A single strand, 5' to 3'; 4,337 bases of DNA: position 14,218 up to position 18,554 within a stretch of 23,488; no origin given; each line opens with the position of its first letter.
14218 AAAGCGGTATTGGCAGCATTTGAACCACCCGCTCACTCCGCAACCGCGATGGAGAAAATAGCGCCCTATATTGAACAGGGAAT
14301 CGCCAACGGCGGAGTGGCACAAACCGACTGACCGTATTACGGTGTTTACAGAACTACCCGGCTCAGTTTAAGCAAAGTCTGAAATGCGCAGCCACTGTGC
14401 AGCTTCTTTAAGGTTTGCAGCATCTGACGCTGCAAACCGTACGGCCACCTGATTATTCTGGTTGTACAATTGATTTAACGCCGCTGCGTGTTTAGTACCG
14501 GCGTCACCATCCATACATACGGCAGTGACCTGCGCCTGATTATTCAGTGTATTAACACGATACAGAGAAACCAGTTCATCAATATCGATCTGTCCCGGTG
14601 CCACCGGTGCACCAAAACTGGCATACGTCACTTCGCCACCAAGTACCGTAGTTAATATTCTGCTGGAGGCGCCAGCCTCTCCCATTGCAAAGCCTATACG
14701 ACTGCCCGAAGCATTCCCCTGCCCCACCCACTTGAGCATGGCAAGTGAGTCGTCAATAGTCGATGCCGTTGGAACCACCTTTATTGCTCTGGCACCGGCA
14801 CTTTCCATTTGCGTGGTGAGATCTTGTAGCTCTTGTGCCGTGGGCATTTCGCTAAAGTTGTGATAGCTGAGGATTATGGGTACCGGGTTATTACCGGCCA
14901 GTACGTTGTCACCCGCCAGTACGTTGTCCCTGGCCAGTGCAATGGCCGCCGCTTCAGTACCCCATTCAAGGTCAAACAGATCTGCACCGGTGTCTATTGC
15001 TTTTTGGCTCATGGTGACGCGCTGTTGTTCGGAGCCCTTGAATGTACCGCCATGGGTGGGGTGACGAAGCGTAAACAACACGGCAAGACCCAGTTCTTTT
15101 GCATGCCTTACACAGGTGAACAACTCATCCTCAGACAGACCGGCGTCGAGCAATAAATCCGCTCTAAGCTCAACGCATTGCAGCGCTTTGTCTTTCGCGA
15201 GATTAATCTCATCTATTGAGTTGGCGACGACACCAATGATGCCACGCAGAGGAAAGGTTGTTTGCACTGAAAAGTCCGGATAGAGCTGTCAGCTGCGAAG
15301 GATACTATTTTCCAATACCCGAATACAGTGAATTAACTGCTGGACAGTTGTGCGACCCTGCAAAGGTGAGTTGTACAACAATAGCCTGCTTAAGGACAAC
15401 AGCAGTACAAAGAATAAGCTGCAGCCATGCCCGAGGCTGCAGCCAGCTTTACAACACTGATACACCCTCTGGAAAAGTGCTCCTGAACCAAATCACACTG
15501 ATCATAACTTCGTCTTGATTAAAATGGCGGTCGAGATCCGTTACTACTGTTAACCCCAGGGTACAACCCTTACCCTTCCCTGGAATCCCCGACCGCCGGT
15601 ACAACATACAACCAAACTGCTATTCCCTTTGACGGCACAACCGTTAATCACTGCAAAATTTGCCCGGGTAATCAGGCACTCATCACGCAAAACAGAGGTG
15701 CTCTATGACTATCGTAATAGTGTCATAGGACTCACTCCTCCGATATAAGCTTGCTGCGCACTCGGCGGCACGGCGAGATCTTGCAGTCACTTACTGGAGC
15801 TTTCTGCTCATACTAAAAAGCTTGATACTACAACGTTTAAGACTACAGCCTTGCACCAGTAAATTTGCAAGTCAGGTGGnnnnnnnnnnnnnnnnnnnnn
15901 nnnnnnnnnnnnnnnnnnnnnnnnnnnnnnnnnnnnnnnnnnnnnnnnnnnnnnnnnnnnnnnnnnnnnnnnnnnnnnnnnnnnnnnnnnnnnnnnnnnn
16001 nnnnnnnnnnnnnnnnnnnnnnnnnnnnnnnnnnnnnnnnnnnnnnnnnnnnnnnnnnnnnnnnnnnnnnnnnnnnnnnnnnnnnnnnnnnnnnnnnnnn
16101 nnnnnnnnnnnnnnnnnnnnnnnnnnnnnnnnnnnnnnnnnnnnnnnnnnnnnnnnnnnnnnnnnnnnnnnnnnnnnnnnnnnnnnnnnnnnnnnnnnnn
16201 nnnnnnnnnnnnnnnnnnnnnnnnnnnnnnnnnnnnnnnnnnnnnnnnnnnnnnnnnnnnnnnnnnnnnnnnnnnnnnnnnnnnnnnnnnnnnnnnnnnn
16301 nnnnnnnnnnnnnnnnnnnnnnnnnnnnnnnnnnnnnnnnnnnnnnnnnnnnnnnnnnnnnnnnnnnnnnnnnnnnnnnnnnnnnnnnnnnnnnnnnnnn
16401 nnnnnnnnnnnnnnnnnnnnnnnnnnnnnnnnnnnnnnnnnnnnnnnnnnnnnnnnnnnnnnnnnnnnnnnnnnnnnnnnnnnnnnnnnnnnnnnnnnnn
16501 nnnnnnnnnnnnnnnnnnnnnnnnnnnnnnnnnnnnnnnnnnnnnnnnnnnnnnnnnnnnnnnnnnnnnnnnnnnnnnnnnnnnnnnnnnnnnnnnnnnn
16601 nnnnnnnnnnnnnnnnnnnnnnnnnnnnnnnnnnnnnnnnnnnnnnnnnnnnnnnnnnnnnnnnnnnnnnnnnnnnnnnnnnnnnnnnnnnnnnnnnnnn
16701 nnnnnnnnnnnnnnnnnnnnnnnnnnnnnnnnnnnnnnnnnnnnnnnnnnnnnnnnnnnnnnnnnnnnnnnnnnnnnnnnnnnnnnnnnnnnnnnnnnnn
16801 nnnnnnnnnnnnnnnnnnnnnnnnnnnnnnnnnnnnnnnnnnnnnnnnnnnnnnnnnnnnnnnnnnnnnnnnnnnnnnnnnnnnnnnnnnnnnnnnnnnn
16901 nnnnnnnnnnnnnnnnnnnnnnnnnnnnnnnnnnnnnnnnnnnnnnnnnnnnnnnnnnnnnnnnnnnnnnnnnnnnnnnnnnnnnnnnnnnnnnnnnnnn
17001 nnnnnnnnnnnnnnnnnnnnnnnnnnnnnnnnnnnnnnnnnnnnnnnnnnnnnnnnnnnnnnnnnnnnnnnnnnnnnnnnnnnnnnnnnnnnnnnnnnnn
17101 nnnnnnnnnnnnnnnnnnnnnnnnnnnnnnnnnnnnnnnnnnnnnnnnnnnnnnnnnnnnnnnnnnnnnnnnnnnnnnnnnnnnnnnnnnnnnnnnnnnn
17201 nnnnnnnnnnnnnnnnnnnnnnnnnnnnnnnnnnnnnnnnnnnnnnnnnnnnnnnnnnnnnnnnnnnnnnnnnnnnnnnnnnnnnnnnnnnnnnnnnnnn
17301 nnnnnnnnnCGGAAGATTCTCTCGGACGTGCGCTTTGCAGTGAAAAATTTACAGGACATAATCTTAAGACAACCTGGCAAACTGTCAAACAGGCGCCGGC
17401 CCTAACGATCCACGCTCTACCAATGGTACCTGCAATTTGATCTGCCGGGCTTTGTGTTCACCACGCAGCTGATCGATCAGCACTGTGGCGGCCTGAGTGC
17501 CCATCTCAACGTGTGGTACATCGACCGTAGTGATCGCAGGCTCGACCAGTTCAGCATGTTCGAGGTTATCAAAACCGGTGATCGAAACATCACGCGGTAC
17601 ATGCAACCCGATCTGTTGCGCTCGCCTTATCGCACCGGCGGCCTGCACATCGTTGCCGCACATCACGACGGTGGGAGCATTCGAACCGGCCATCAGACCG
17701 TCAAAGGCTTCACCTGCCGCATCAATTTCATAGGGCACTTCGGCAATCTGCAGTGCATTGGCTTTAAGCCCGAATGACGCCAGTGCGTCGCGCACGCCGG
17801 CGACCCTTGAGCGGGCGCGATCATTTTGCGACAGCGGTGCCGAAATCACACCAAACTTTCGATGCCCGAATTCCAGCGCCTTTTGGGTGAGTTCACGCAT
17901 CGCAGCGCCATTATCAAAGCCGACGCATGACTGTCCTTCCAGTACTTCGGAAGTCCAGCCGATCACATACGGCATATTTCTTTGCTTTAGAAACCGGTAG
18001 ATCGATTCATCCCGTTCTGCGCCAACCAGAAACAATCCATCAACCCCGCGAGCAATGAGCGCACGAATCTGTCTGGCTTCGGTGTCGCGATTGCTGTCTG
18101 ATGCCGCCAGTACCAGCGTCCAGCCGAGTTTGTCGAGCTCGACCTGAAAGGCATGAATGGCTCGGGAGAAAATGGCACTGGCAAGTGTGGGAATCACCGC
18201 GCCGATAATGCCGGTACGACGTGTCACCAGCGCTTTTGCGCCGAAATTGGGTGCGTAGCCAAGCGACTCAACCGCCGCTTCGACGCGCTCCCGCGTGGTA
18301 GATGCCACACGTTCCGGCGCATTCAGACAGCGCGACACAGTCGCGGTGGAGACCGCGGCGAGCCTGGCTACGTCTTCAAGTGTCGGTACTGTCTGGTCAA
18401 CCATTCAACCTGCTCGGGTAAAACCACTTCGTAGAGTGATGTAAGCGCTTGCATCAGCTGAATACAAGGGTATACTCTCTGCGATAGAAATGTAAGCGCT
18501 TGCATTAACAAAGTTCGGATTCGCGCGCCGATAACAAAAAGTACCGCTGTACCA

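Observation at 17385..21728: LacI-controlled hisD-like / SDR / comD / comE operon: predicted organosulfonate (DHPS or sulfolactate to sulfoacetaldehyde) module with a noncanonical regulator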

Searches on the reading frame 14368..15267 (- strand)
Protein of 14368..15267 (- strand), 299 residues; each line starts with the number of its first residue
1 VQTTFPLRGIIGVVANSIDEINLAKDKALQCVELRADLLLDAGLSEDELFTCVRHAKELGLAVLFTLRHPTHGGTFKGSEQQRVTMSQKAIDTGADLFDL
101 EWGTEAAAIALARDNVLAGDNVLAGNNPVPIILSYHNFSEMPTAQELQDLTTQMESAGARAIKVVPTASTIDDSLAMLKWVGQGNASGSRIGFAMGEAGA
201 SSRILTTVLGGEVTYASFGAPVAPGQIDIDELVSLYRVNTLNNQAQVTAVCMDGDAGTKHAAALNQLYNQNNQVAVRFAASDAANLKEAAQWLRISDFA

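Call 4: search_protein_families(library=pfam, proteins=[window:14368-15267:-])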
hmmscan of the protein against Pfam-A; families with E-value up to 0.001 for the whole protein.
window:14368-15267:- (299 aa): 1 family
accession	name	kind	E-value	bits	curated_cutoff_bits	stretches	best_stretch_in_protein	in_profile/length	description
PF01487.21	DHquinase_I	-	7.3e-41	141.2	22.2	1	17-236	12-230/230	Type I 3-dehydroquinase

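Call 5: search_protein_families(library=ncbifam, proteins=[window:14368-15267:-])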
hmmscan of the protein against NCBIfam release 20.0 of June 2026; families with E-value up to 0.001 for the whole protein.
window:14368-15267:- (299 aa): 3 families
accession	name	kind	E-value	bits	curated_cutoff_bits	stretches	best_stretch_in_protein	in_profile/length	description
TIGR01093.1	aroD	equivalog_domain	2.7e-35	122.5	139.3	1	17-235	14-228/229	type I 3-dehydroquinate dehydratase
NF002683.0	PRK02412.2-2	equivalog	9.5e-25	87.3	329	1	14-237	7-209/215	3-dehydroquinate dehydratase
NF006802.0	PRK09310.1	equivalog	4.6e-12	45.5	598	1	27-260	23-231/477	bifunctional 3-dehydroquinate dehydratase/shikimate dehydrogenase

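Call 47: search_solved_structures(query=window:14368-15267:-, max_evalue=0.001)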
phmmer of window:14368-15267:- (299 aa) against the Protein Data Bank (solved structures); distinct sequences matched with E-value up to 0.001: 20.
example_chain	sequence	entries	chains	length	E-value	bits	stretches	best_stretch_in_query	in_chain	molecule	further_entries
2gpt_A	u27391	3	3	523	4.2e-21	79.1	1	13-268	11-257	3-dehydroquinate dehydratase/ shikimate 5-dehydrogenase | Bifunctional 3-dehydroquinate dehydratase/shikimate dehydrogenase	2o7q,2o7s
6bmb_A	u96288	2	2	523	4.2e-21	79.1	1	13-268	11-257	Bifunctional 3-dehydroquinate dehydratase/shikimate dehydrogenase, chloroplastic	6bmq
1sfl_A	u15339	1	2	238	1e-13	54.8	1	18-233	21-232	3-dehydroquinate dehydratase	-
1gqn_A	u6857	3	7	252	1.1e-13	54.8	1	12-236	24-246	3-DEHYDROQUINATE DEHYDRATASE | 3-dehydroquinate dehydratase aroD | PROTEIN (3-DEHYDROQUINATE DEHYDRATASE)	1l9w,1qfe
1sfj_A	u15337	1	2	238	1.3e-13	54.5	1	19-233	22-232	3-dehydroquinate dehydratase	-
6sfh_A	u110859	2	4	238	1.8e-13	54.1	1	19-233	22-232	3-dehydroquinate dehydratase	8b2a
4clm_A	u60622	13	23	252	3.7e-13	53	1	12-236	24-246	3-DEHYDROQUINATE DEHYDRATASE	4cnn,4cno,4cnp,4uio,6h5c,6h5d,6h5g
2egz_A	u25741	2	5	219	1.7e-12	50.9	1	18-236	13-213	3-dehydroquinate dehydratase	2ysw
3m7w_A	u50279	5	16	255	4.4e-10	42.9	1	61-235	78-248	3-dehydroquinate dehydratase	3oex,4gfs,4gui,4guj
3l2i_A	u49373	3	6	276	5.6e-10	42.6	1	61-235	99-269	3-dehydroquinate dehydratase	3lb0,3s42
2ox1_A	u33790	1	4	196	1e-09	41.8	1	63-232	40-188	3-dehydroquinate dehydratase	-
4guf_A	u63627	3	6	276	1.1e-09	41.7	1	61-235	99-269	3-dehydroquinate dehydratase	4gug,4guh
2ocz_A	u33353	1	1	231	1.5e-09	41.2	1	20-237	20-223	3-dehydroquinate dehydratase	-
3nnt_A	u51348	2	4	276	2.5e-09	40.5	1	61-235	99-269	3-dehydroquinate dehydratase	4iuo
3o1n_A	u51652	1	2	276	3.8e-09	39.9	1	61-235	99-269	3-dehydroquinate dehydratase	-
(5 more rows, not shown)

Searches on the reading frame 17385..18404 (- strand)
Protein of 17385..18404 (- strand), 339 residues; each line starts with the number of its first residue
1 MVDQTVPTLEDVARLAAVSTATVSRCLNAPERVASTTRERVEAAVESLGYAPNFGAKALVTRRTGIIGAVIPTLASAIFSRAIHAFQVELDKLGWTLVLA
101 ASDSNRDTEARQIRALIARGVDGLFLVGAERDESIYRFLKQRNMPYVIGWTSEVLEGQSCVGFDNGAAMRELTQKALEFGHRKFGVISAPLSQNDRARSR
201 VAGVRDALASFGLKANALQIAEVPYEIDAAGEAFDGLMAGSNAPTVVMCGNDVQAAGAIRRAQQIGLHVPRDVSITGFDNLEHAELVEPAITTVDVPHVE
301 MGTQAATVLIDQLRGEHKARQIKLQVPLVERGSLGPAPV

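Call 4: search_protein_families(library=pfam, proteins=[window:17385-18404:-])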
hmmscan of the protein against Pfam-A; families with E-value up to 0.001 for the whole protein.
window:17385-18404:- (339 aa): 5 families
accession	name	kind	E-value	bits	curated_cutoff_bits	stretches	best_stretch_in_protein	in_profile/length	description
PF13377.12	Peripla_BP_3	-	3.4e-31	109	26.5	1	177-333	5-166/167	Periplasmic binding protein-like domain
PF00532.27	Peripla_BP_1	-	1.4e-30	107.2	22.2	1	66-329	3-278/281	Periplasmic binding proteins and sugar binding domain of LacI family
PF00356.27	LacI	-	5.2e-19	68.2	27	1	8-53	1-46/46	Bacterial regulatory proteins, lacI family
PF13407.12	Peripla_BP_4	-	3e-16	60.2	35.1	1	67-316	1-257/258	Periplasmic binding protein domain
PF13458.12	Peripla_BP_6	-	5.2e-05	23.5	31.7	1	103-279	51-229/343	Periplasmic binding protein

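Call 5: search_protein_families(library=ncbifam, proteins=[window:17385-18404:-])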
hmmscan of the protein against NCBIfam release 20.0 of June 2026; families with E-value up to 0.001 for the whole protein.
window:17385-18404:- (339 aa): 18 families
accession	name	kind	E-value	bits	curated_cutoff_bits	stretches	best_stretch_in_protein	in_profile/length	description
NF052440.1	TransRegGNTRPSEAE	equivalog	2.5e-64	217.5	400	1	6-333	5-332/333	HTH-type transcriptional regulator GntR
NF047341.1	lactose_RbsR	equivalog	1.5e-54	185.5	382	1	8-334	4-328/331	ribose utilization transcriptional repressor RbsR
NF008269.0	PRK11041.1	equivalog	1.5e-54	185.3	436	1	4-333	7-336/342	DNA-binding transcriptional regulator CytR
NF007979.0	PRK10703.1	equivalog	1.4e-52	178.9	501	1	8-335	3-332/341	HTH-type transcriptional repressor PurR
TIGR01481.1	ccpA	equivalog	2.5e-49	168.5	442.35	1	8-325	4-320/330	catabolite control protein A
NF007743.0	PRK10423.1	equivalog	2.6e-47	161.5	531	1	8-333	3-329/330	ribose operon transcriptional repressor RbsR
NF007075.0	PRK09526.1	subfamily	2.1e-43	148.6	340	1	6-334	5-331/358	LacI family DNA-binding transcriptional regulator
NF047913.1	TransRegIdnR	equivalog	2.7e-42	145.2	500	1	8-323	7-320/331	DNA-binding transcriptional regulator IdnR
NF007449.0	PRK10014.1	subfamily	1.8e-39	135.8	310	1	7-324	7-334/342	Mal regulon transcriptional regulator MalI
NF008002.0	PRK10727.1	equivalog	1.9e-38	132.4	557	1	7-324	2-318/341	HTH-type transcriptional regulator GalR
NF051853.1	TransRegUriRCory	equivalog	2.5e-37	128.7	550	1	7-333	1-323/327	transcriptional regulator UriR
NF007706.0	PRK10401.1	equivalog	5.2e-37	127.9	555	1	8-331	3-326/346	HTH-type transcriptional regulator GalS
NF011563.0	PRK14987.1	equivalog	6.9e-34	117.6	433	1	5-320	4-316/331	gluconate operon transcriptional repressor GntR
TIGR02417.1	fruct_sucro_rep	subfamily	1.7e-31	109.7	389.55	1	8-321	1-316/327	D-fructose-responsive transcription factor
TIGR02405.1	trehalos_R_Ecol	equivalog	2.6e-29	102.6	357.35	1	8-324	3-307/311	trehalose operon repressor TreR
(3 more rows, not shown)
